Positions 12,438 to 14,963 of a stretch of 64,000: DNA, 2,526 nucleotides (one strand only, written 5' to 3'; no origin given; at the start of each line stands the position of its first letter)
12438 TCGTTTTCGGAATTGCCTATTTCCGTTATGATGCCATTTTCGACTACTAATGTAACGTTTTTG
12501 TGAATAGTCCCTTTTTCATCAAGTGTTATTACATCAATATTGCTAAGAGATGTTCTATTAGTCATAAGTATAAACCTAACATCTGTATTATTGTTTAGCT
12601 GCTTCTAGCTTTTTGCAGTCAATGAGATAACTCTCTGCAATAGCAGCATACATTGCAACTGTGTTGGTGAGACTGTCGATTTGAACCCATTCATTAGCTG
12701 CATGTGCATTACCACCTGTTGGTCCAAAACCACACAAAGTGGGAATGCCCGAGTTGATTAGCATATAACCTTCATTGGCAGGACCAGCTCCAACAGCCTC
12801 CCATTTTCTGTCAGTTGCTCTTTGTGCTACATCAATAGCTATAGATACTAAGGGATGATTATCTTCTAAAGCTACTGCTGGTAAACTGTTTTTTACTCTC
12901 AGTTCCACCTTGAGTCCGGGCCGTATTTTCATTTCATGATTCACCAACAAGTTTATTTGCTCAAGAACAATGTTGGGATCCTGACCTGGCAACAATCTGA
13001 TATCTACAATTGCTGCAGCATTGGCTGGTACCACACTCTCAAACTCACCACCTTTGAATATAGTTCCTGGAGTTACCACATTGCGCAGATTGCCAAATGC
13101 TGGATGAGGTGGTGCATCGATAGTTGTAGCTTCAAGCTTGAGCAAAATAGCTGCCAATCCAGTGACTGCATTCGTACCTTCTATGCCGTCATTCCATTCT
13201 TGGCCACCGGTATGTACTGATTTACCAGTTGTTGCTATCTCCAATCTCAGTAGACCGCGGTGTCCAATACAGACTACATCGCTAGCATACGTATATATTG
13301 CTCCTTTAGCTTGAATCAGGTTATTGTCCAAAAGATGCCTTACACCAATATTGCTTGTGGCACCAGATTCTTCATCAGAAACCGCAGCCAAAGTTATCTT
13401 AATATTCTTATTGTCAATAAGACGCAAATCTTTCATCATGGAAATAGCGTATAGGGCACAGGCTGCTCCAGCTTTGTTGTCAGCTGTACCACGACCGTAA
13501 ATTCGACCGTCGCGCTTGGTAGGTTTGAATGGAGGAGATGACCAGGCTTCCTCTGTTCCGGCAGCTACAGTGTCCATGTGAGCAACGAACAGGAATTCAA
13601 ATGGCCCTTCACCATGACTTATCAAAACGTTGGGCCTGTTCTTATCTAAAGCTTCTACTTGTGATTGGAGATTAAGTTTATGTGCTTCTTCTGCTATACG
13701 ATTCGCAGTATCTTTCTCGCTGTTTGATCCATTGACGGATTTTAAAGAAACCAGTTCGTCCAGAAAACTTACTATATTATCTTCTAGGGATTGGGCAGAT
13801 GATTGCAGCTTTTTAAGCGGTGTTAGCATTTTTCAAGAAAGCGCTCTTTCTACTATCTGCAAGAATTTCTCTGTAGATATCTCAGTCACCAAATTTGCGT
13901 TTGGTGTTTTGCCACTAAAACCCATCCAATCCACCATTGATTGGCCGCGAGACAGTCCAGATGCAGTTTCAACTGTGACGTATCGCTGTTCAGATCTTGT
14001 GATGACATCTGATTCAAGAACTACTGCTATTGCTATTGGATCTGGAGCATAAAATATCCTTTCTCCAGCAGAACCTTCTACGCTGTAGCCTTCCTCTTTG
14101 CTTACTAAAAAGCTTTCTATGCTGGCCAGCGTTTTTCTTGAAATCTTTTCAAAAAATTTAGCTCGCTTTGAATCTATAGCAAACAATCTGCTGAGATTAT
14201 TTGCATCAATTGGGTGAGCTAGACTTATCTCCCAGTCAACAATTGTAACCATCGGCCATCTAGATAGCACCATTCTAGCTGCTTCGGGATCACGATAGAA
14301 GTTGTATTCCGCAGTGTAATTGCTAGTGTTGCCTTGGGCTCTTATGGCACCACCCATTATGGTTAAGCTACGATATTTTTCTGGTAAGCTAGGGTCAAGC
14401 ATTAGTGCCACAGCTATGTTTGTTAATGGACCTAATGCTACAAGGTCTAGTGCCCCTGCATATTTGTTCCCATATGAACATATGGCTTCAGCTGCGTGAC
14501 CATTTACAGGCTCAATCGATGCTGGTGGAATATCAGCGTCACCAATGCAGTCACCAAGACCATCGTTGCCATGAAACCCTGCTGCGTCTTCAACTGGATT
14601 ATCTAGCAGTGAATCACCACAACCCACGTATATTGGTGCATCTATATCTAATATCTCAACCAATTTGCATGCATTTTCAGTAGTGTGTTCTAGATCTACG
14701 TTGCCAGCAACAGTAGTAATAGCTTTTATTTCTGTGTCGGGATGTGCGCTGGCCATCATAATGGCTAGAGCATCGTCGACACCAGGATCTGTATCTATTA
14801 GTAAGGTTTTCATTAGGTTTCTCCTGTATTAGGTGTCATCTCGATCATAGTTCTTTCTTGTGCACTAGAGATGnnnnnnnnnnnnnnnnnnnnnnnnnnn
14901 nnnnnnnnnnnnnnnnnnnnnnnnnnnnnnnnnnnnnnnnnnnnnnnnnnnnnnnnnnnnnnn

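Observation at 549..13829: N-heterocycle degradation array: Mo-hydroxylase with two complete large subunits (L-L-M-S) plus ring-opening and amidohydrolase genes, next to a nicotinamidase-like gene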

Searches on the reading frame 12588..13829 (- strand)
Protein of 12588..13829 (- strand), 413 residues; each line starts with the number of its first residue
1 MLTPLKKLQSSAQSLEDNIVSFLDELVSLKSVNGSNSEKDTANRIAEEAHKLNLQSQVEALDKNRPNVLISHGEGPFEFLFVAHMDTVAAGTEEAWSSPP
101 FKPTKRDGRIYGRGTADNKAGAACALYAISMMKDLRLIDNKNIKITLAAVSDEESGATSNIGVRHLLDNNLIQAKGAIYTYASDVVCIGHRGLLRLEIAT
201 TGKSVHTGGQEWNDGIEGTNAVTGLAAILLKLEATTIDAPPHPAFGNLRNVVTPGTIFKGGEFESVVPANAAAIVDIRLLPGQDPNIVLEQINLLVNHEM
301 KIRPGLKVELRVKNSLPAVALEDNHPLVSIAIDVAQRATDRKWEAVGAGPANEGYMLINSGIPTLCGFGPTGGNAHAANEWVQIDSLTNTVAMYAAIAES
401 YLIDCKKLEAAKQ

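Call 4: search_protein_families(library=pfam, proteins=[window:12588-13829:-])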
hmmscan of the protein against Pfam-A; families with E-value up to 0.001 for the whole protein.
window:12588-13829:- (413 aa): 2 families
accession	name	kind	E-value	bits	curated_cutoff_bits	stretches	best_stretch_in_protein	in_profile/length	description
PF01546.33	Peptidase_M20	-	4.6e-33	115.3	24.6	1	80-399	1-205/206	Peptidase family M20/M25/M40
PF07687.19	M20_dimer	-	6.1e-12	45.9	21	1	188-300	1-103/107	Peptidase dimerisation domain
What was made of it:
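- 12588..13829 (-): M20 ArgE/DapE-like deacylase (nucleoside module). Peptidase_M20 and M20_dimer domains (call 4).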

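Call 7: search_protein_families(library=ncbifam, proteins=[window:12588-13829:-], max_evalue=1e-10)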
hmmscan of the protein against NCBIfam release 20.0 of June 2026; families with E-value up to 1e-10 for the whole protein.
window:12588-13829:- (413 aa): 43 families (the best 25 are shown)
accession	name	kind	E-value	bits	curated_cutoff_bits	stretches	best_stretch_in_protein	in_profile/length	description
TIGR01910.1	DapE-ArgE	subfamily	6e-57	193.5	217.6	1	20-391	1-371/373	ArgE/DapE family deacylase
NF006399.0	PRK08651.1-2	equivalog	2.2e-48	165.3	381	1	15-392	2-395/405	succinyl-diaminopimelate desuccinylase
NF006365.0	PRK08588.1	subfamily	3.7e-45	154.9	289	1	17-402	7-381/383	succinyl-diaminopimelate desuccinylase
NF009555.0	PRK13004.1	equivalog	2.6e-44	151.7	321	1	5-402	3-396/399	YgeY family selenium metabolism-linked hydrolase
NF010589.0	PRK13983.1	equivalog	2.3e-41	142.1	333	1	6-398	3-406/409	M20 family metallo-hydrolase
TIGR01892.1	AcOrn-deacetyl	equivalog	4.1e-41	141.2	297.7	1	23-396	3-363/365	acetylornithine deacetylase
NF006400.0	PRK08651.1-3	equivalog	1.6e-39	135.9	374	1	59-400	66-405/410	succinyl-diaminopimelate desuccinylase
TIGR03526.1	selenium_YgeY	hypoth_equivalog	8.3e-39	133.5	321.5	1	7-402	3-394/395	YgeY family selenium metabolism-linked hydrolase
NF005710.0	PRK07522.1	subfamily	1.2e-35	123.5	412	1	13-400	4-387/391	acetylornithine deacetylase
NF009557.0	PRK13009.1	equivalog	3.5e-34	118.6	284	1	18-402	4-375/377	succinyl-diaminopimelate desuccinylase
TIGR01246.1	dapE_proteo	equivalog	2.3e-32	112.4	361.8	1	20-398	2-367/370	succinyl-diaminopimelate desuccinylase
NF004788.0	PRK06133.1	subfamily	3.8e-32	111.7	349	1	4-389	31-401/417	glutamate carboxypeptidase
NF005306.0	PRK06837.1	subfamily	1.4e-29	103.2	376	1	80-396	101-416/427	ArgE/DapE family deacylase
NF006326.0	PRK08554.1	equivalog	1.3e-28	100.1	354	1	15-163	7-153/446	peptidase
NF003474.0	PRK05111.1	equivalog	9.4e-27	93.9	460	1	19-400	8-379/383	acetylornithine deacetylase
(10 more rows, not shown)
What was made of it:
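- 12588..13829 (-): TIGR01910 scores 193 bits, below its cut-off of 218 (call 7).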

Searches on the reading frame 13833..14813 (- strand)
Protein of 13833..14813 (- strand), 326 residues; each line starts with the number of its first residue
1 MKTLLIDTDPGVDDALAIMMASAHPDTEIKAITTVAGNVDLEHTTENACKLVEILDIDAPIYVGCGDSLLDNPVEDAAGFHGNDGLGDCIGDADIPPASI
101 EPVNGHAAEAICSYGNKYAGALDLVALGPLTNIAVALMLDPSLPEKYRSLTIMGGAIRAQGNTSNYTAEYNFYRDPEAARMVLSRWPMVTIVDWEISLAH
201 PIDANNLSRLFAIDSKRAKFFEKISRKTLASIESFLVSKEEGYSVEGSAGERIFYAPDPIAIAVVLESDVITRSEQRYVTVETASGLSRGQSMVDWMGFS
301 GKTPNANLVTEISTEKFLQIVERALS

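Call 4: search_protein_families(library=pfam, proteins=[window:13833-14813:-])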
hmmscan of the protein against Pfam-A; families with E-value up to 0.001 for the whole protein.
window:13833-14813:- (326 aa): 1 family
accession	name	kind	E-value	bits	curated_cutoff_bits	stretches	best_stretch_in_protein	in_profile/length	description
PF01156.24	IU_nuc_hydro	-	8.8e-80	269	34.2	1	4-319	1-297/297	Inosine-uridine preferring nucleoside hydrolase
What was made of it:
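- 13833..14813 (-): IU-type nucleoside hydrolase. IU_nuc_hydro E 9e-80 (call 4).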

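Call 7: search_protein_families(library=ncbifam, proteins=[window:13833-14813:-], max_evalue=1e-10)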
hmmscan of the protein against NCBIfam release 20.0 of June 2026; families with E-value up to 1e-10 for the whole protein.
window:13833-14813:- (326 aa): 4 families
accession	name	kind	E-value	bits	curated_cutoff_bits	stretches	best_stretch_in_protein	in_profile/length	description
NF008036.0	PRK10768.1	equivalog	1.3e-48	165.7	382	1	3-325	4-300/304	ribonucleoside hydrolase RihC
NF007761.0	PRK10443.1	equivalog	1.2e-45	155.9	433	1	2-324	3-306/311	pyrimidine-specific ribonucleoside hydrolase RihA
NF052221.1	UridNuclsHydUriH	equivalog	7.6e-42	143.5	450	1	4-325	2-306/310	uridine-preferring nucleoside hydrolase UriH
NF007417.0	PRK09955.1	equivalog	9.5e-40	136.4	459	1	3-324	5-305/313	ribosylpyrimidine nucleosidase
